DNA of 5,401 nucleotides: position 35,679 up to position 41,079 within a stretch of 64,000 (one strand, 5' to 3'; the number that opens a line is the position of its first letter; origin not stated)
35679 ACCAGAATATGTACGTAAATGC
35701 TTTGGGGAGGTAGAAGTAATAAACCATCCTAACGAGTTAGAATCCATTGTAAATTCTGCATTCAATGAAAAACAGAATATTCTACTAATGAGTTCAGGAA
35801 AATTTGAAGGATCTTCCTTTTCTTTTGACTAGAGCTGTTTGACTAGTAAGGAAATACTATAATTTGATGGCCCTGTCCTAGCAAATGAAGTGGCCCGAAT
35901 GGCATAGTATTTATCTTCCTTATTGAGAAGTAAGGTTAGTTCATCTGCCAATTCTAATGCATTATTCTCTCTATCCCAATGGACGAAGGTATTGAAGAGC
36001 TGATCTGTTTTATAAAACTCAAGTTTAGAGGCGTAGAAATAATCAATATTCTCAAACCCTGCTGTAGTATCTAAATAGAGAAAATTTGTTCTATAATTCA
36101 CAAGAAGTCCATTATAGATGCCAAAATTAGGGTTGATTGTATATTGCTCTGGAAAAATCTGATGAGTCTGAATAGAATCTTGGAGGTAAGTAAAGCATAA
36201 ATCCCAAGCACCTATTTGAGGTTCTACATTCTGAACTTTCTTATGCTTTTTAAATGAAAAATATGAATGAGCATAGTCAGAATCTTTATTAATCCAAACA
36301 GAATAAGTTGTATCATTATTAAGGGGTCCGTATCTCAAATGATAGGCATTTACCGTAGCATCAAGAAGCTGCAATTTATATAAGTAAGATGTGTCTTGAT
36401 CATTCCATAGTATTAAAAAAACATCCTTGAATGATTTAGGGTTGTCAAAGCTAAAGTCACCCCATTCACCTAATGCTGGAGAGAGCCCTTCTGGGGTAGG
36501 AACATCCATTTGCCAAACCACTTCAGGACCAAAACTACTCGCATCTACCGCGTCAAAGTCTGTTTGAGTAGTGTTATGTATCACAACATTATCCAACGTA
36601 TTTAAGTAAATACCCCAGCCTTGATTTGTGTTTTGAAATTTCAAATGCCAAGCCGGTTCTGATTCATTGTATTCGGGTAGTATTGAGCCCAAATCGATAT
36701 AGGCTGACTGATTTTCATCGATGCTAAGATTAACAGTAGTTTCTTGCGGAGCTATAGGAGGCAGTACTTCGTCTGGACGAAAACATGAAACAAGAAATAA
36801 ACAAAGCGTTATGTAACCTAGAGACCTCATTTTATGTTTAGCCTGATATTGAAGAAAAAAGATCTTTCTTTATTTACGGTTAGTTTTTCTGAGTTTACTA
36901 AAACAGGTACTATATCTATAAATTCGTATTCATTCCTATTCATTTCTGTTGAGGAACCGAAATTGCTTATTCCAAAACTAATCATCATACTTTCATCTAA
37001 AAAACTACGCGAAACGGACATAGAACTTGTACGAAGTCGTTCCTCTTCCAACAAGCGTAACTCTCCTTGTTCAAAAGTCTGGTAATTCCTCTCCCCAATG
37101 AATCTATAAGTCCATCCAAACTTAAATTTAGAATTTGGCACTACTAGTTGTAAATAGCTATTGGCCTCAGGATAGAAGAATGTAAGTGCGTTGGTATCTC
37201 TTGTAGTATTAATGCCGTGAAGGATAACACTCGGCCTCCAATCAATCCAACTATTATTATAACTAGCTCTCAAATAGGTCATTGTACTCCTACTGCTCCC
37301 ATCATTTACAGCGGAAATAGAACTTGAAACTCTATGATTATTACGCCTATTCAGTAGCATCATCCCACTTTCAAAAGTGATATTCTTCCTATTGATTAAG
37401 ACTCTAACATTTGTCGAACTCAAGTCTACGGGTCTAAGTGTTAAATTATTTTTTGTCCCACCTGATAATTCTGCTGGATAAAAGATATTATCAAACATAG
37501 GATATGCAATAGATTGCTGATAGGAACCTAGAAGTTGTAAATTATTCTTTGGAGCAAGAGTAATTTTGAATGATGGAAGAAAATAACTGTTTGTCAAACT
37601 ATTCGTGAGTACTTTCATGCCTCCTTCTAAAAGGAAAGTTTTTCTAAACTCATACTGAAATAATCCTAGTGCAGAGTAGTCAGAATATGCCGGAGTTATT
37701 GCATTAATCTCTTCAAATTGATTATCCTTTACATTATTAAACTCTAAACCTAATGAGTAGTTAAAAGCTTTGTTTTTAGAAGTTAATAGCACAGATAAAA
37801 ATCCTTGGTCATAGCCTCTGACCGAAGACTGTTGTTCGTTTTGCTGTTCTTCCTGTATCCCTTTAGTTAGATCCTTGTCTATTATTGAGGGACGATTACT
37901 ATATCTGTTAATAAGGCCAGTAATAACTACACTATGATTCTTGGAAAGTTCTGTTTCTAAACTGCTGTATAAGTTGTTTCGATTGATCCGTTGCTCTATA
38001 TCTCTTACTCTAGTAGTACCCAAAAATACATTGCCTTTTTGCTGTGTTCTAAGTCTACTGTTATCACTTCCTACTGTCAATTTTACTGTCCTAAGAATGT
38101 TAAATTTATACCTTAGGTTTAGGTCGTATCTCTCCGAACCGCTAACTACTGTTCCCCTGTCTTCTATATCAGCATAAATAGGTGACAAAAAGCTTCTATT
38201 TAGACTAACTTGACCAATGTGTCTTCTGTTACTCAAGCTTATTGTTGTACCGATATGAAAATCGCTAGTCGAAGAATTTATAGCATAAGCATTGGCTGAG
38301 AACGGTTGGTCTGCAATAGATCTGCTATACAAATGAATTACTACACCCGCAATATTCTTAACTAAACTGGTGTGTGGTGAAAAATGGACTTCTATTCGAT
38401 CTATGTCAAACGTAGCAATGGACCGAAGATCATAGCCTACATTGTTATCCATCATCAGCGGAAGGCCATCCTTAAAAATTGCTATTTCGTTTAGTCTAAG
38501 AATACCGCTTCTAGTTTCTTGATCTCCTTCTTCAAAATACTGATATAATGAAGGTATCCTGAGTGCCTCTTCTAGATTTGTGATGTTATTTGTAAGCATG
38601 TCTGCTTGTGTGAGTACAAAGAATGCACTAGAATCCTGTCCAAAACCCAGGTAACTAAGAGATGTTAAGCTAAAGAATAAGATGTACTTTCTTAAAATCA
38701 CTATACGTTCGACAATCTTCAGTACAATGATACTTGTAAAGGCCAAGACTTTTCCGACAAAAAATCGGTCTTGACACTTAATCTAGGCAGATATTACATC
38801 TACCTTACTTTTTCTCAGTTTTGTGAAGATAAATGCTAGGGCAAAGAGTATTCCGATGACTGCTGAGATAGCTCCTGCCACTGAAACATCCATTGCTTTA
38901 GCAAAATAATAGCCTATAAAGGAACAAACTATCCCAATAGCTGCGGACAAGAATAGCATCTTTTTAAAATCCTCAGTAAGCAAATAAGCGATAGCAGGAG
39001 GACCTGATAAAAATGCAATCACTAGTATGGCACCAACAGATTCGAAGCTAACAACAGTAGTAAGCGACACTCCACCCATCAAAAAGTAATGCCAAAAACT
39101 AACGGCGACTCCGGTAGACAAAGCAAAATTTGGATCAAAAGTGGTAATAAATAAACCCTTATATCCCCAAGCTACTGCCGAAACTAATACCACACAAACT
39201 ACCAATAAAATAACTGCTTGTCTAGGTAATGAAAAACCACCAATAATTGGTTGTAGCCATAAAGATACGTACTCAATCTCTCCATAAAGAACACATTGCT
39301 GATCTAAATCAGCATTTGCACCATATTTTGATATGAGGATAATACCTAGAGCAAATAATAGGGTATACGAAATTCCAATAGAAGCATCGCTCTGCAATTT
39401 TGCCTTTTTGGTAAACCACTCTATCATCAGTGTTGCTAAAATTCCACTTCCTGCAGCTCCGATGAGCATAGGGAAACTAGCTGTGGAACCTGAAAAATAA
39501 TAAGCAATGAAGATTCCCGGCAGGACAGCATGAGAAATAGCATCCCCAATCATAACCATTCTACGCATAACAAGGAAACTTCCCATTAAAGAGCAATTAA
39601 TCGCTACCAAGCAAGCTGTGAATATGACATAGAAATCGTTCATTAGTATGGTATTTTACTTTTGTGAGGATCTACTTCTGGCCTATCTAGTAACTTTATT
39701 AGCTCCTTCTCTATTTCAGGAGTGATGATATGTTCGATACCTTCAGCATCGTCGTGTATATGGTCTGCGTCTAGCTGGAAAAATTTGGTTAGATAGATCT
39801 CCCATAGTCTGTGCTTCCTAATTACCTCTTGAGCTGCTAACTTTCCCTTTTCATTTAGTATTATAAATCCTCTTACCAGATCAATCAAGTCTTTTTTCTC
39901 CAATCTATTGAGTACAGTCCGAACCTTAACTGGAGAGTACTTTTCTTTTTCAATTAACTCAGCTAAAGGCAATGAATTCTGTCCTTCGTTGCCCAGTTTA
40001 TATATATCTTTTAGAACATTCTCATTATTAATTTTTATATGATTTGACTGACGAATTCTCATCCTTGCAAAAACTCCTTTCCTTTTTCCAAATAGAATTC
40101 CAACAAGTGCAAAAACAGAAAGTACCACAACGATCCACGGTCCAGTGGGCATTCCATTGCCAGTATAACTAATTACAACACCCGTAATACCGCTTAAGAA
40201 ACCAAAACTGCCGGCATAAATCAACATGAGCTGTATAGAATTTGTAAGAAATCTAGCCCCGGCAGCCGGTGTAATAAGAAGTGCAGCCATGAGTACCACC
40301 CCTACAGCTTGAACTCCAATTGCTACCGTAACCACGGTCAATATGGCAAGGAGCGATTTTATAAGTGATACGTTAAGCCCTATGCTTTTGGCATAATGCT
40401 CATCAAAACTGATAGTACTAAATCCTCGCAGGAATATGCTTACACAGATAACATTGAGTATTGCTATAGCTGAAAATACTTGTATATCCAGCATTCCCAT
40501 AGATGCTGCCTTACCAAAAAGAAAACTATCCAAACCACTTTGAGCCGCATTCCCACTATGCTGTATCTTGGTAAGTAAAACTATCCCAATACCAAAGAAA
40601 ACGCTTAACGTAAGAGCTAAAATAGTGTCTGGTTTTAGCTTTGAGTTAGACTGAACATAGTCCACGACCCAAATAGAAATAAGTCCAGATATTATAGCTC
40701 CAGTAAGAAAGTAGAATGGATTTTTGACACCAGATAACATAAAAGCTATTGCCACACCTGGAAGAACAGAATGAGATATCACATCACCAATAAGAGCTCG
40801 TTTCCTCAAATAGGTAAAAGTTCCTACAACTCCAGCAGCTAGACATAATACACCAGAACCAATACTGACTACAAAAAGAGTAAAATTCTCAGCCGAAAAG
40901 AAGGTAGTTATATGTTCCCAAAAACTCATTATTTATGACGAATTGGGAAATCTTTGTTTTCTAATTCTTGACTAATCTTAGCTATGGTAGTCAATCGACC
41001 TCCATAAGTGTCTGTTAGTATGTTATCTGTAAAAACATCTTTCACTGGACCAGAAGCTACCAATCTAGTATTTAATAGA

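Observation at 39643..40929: ABC metal permease fused to a DtxR/TroR-type metalloregulator domain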

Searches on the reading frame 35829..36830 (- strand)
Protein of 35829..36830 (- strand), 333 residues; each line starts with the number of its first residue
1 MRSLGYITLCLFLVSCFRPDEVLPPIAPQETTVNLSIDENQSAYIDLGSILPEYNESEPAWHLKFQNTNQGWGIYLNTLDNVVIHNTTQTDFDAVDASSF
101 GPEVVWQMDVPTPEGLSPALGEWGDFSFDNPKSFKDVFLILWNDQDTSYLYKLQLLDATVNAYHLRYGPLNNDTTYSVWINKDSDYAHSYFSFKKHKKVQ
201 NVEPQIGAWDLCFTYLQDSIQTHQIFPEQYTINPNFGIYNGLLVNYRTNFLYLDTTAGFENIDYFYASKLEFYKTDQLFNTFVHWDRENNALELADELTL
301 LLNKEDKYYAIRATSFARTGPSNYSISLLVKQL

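Call 3: search_protein_families(library=pfam, proteins=[window:35829-36830:-], max_evalue=0.01)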
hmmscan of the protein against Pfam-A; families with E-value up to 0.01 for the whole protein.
window:35829-36830:- (333 aa): 0 families

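Call 61: search_protein_families(library=pfam, proteins=[window:35829-36830:-], max_evalue=1)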
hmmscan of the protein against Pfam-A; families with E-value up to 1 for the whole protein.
window:35829-36830:- (333 aa): 0 families
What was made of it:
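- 35829..36830 (-): Conserved 333-aa predicted lipoprotein with no Pfam family, the last gene of the syntenic cluster. No Pfam hit (calls 3, 61).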

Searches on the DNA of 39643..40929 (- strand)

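Call 66: search_rna_families(source=L011, start=3700, end=4320, threshold=evalue, max_evalue=1)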
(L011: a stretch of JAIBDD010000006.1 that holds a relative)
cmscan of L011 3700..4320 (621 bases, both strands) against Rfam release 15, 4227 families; matches with E-value up to 1: 2.
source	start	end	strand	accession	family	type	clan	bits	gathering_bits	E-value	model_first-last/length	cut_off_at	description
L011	4088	4165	+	RF00532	snoMe18S-Um1356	Gene; snRNA; snoRNA; CD-box;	CL00054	22.6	50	0.95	1-86/86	no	Small nucleolar RNA Me18S-Um1356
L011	4230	4248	+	RF03001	leuA-Halobacteria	Cis-reg;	-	16.1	47.9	0.94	20-38/53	no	leuA-Halobacteria RNA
